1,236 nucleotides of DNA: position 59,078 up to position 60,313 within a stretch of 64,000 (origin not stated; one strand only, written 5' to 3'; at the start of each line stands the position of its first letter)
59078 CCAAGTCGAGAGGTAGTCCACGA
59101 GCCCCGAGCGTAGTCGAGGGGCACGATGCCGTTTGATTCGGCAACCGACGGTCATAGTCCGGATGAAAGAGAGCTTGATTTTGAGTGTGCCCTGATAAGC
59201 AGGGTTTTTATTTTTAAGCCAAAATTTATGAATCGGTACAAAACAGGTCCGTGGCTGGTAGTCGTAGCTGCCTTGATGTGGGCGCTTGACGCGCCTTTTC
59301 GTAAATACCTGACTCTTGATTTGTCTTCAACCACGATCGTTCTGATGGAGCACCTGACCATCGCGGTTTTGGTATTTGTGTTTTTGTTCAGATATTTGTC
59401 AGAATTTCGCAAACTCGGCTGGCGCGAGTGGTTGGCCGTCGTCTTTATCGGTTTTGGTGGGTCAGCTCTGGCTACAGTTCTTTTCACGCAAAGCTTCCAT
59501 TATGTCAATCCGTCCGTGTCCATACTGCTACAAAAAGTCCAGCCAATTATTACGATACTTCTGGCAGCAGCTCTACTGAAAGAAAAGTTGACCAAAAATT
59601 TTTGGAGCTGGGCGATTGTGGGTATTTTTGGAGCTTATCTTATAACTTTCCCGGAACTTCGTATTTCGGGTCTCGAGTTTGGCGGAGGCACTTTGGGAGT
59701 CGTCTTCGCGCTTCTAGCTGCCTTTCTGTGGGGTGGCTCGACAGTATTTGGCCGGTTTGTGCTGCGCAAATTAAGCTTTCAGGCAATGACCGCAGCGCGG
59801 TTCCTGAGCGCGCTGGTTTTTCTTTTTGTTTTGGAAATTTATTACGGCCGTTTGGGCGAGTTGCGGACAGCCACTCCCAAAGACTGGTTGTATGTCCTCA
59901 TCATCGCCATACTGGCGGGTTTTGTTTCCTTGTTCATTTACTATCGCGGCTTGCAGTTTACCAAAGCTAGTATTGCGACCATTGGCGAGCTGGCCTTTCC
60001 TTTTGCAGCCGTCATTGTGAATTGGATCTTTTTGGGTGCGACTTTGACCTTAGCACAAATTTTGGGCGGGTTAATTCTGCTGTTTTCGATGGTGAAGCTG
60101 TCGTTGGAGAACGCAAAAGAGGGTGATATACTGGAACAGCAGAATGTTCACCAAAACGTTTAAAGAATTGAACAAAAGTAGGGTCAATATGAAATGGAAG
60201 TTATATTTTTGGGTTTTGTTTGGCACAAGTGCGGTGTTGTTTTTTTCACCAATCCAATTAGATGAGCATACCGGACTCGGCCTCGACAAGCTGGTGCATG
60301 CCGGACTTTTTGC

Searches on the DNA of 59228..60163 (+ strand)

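Call 9: search_rna_families(sources=[L001, L002, L003, L004, L005, L006, L007, L008, L009, L010, L011, L012, L013, L014, L015, L016, L017, L018, L019, L020], threshold=gathering)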
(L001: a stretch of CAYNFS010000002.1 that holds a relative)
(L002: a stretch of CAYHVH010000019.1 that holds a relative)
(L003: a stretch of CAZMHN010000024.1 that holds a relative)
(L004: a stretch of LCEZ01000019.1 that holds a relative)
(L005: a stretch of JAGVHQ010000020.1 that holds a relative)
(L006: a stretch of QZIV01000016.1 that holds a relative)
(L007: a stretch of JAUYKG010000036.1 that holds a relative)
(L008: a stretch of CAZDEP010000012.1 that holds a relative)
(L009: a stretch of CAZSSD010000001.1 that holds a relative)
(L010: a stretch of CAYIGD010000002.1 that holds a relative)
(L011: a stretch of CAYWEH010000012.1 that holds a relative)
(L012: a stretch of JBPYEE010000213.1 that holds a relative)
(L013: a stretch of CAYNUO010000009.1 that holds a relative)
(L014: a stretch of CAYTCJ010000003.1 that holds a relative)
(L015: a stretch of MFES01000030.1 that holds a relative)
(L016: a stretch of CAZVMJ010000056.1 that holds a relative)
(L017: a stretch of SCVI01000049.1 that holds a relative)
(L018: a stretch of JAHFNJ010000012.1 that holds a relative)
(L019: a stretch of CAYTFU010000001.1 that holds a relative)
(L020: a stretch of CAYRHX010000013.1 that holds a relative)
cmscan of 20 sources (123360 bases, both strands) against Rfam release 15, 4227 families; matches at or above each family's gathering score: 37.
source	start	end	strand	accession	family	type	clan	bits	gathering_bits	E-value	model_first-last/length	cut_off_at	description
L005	2788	2906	+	RF00050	FMN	Cis-reg; riboswitch;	-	108.7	66.2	4.6e-24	1-138/138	no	FMN riboswitch aptamer (RFN element)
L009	2772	2905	+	RF00050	FMN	Cis-reg; riboswitch;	-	96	66.2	1.3e-20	1-138/138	no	FMN riboswitch aptamer (RFN element)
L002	2701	2843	+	RF00050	FMN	Cis-reg; riboswitch;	-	94.5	66.2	3.3e-20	1-138/138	no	FMN riboswitch aptamer (RFN element)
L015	2729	2889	+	RF00050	FMN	Cis-reg; riboswitch;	-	79.8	66.2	3.4e-16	1-138/138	no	FMN riboswitch aptamer (RFN element)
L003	5460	5533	+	RF00005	tRNA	Gene; tRNA;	CL00001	77.9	29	3.9e-15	1-71/71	no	tRNA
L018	3485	3556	+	RF00005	tRNA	Gene; tRNA;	CL00001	77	29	7.3e-15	1-71/71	no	tRNA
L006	2771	2841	+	RF00005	tRNA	Gene; tRNA;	CL00001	75.9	29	1.4e-14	1-71/71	no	tRNA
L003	5728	5800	+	RF00005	tRNA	Gene; tRNA;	CL00001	71.3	29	2.6e-13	1-71/71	no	tRNA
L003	5362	5434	+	RF00005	tRNA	Gene; tRNA;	CL00001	70.3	29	5e-13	1-71/71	no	tRNA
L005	1799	1872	-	RF00005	tRNA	Gene; tRNA;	CL00001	69.6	29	7.7e-13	1-71/71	no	tRNA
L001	2701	2868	+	RF00050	FMN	Cis-reg; riboswitch;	-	69.2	66.2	2.6e-13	1-138/138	no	FMN riboswitch aptamer (RFN element)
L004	5580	5653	+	RF00005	tRNA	Gene; tRNA;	CL00001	69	29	1.1e-12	1-71/71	no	tRNA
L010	2725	2911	+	RF00050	FMN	Cis-reg; riboswitch;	-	68.8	66.2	3.3e-13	1-138/138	no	FMN riboswitch aptamer (RFN element)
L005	1488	1561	-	RF00005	tRNA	Gene; tRNA;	CL00001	66.8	29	4.5e-12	1-71/71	no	tRNA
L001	578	651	+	RF00005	tRNA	Gene; tRNA;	CL00001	65.6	29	9.8e-12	1-71/71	no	tRNA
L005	1650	1723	-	RF00005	tRNA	Gene; tRNA;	CL00001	63.5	29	3.7e-11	1-71/71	no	tRNA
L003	5547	5619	+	RF00005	tRNA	Gene; tRNA;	CL00001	62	29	9.7e-11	1-71/71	no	tRNA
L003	5809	5881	+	RF00005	tRNA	Gene; tRNA;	CL00001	61.8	29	1.1e-10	1-71/71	no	tRNA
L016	2461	2545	+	RF00005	tRNA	Gene; tRNA;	CL00001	61.6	29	1.2e-10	1-71/71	no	tRNA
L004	278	361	+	RF00005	tRNA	Gene; tRNA;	CL00001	59.7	29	4.1e-10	1-71/71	no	tRNA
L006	2845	2931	+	RF00005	tRNA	Gene; tRNA;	CL00001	59.2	29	5.7e-10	1-71/71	no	tRNA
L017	1164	1248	+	RF00005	tRNA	Gene; tRNA;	CL00001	58.9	29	7e-10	1-71/71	no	tRNA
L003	1170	1253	+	RF00005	tRNA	Gene; tRNA;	CL00001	58.8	29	7.3e-10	1-71/71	no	tRNA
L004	2511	2592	+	RF00005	tRNA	Gene; tRNA;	CL00001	57.1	29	2.2e-09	1-71/71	no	tRNA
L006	2695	2765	+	RF00005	tRNA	Gene; tRNA;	CL00001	57.1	29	2.1e-09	1-71/71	no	tRNA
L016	567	638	-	RF00005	tRNA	Gene; tRNA;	CL00001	56.9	29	2.4e-09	1-71/71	no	tRNA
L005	1135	1207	-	RF00005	tRNA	Gene; tRNA;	CL00001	56.2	29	3.8e-09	1-71/71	no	tRNA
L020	2521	2607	+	RF00005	tRNA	Gene; tRNA;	CL00001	55.3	29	6.7e-09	1-71/71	no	tRNA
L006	2560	2631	-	RF00005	tRNA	Gene; tRNA;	CL00001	54.1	29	1.5e-08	1-71/71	no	tRNA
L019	633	717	+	RF00005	tRNA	Gene; tRNA;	CL00001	54.1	29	1.5e-08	1-71/71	no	tRNA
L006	1457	1543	-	RF00005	tRNA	Gene; tRNA;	CL00001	54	29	1.5e-08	1-71/71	no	tRNA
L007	4821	4894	+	RF00005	tRNA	Gene; tRNA;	CL00001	53.7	29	1.9e-08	1-71/71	no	tRNA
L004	5290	5381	+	RF00005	tRNA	Gene; tRNA;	CL00001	53.3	29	2.3e-08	1-71/71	no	tRNA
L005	1315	1385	-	RF00005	tRNA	Gene; tRNA;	CL00001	52.1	29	5e-08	1-71/71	no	tRNA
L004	5495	5567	+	RF00005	tRNA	Gene; tRNA;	CL00001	52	29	5.4e-08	1-71/71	no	tRNA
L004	5403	5475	+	RF00005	tRNA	Gene; tRNA;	CL00001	51.3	29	8.5e-08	1-71/71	no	tRNA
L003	5633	5704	+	RF00005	tRNA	Gene; tRNA;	CL00001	44.5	29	6.3e-06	1-71/71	no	tRNA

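Call 10: search_rna_families(sources=[L021, L022, L023, L024, L025, L026, L027, L028, L029, L030], threshold=gathering)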
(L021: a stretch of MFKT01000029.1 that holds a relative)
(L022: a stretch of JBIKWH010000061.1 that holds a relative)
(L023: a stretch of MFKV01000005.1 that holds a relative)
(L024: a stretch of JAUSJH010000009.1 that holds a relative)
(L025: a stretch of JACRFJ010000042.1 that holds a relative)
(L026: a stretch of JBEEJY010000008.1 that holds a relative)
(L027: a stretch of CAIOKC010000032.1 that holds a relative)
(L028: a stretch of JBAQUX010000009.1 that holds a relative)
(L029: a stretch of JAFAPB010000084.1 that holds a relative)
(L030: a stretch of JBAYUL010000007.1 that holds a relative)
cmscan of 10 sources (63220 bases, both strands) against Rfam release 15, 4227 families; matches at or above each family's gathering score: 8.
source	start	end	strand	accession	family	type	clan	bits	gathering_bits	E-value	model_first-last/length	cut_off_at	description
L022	3259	3330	-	RF00005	tRNA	Gene; tRNA;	CL00001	70.4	29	2.5e-13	1-71/71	no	tRNA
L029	1414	1498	-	RF00005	tRNA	Gene; tRNA;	CL00001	62.5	29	3.7e-11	1-71/71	no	tRNA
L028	4158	4228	+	RF00005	tRNA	Gene; tRNA;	CL00001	62.2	29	4.2e-11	1-71/71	no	tRNA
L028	1616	1699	+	RF00005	tRNA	Gene; tRNA;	CL00001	60.2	29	1.6e-10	1-71/71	no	tRNA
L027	1406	1490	+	RF00005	tRNA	Gene; tRNA;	CL00001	57.8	29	7.1e-10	1-71/71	no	tRNA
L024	2501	2585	+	RF00005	tRNA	Gene; tRNA;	CL00001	57.2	29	1.1e-09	1-71/71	no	tRNA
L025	3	87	-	RF00005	tRNA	Gene; tRNA;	CL00001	56.1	29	2.1e-09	1-71/71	no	tRNA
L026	2531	2615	+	RF00005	tRNA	Gene; tRNA;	CL00001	54.5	29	5.8e-09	1-71/71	no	tRNA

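Call 24: search_rna_families(sources=[L031, L032, L033, L034, L035, L036, L040, L041, L042, L043, L044, L047, L048, L049, L050, L051, L053], threshold=gathering)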
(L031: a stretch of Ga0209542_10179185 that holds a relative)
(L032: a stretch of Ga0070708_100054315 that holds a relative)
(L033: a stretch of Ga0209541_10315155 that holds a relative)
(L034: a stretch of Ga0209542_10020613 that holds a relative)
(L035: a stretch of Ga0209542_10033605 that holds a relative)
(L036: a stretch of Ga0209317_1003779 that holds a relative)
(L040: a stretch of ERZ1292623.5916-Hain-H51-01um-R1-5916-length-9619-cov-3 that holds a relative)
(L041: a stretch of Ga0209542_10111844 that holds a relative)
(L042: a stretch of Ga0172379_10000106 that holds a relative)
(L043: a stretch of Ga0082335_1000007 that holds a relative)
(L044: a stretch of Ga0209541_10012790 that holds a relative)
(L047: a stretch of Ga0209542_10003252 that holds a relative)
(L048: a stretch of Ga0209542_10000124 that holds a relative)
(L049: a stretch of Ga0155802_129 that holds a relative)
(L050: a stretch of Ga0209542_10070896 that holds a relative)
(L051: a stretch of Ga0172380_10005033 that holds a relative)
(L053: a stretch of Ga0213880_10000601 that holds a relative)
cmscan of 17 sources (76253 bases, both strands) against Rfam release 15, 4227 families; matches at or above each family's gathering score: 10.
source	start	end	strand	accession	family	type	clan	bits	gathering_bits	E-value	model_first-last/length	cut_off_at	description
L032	2340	2464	+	RF00050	FMN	Cis-reg; riboswitch;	-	109.2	66.2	2e-24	1-138/138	no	FMN riboswitch aptamer (RFN element)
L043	2242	2405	+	RF00050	FMN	Cis-reg; riboswitch;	-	92.3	66.2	8.1e-20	1-138/138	no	FMN riboswitch aptamer (RFN element)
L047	2229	2389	+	RF00050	FMN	Cis-reg; riboswitch;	-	79.8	66.2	2.1e-16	1-138/138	no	FMN riboswitch aptamer (RFN element)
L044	2207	2404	+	RF00050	FMN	Cis-reg; riboswitch;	-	74.4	66.2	6.2e-15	1-138/138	no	FMN riboswitch aptamer (RFN element)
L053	914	998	-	RF00005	tRNA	Gene; tRNA;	CL00001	62.5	29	4.4e-11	1-71/71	no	tRNA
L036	5080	5153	+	RF00005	tRNA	Gene; tRNA;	CL00001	57.8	29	8.3e-10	1-71/71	no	tRNA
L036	2011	2092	+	RF00005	tRNA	Gene; tRNA;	CL00001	57.1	29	1.4e-09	1-71/71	no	tRNA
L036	4790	4881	+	RF00005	tRNA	Gene; tRNA;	CL00001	53.3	29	1.4e-08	1-71/71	no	tRNA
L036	4995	5067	+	RF00005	tRNA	Gene; tRNA;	CL00001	52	29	3.4e-08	1-71/71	no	tRNA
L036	4903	4975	+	RF00005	tRNA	Gene; tRNA;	CL00001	51.3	29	5.3e-08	1-71/71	no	tRNA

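Call 45: search_rna_families(source=L041, start=1600, end=2100, threshold=evalue, max_evalue=0.01, show_alignments=1)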
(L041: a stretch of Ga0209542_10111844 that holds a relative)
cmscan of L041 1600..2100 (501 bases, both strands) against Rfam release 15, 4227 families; matches with E-value up to 0.01: 1.
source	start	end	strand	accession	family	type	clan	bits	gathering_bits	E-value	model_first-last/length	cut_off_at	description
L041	1794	1936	+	RF00050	FMN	Cis-reg; riboswitch;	-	54.2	66.2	1.3e-11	8-131/138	no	FMN riboswitch aptamer (RFN element)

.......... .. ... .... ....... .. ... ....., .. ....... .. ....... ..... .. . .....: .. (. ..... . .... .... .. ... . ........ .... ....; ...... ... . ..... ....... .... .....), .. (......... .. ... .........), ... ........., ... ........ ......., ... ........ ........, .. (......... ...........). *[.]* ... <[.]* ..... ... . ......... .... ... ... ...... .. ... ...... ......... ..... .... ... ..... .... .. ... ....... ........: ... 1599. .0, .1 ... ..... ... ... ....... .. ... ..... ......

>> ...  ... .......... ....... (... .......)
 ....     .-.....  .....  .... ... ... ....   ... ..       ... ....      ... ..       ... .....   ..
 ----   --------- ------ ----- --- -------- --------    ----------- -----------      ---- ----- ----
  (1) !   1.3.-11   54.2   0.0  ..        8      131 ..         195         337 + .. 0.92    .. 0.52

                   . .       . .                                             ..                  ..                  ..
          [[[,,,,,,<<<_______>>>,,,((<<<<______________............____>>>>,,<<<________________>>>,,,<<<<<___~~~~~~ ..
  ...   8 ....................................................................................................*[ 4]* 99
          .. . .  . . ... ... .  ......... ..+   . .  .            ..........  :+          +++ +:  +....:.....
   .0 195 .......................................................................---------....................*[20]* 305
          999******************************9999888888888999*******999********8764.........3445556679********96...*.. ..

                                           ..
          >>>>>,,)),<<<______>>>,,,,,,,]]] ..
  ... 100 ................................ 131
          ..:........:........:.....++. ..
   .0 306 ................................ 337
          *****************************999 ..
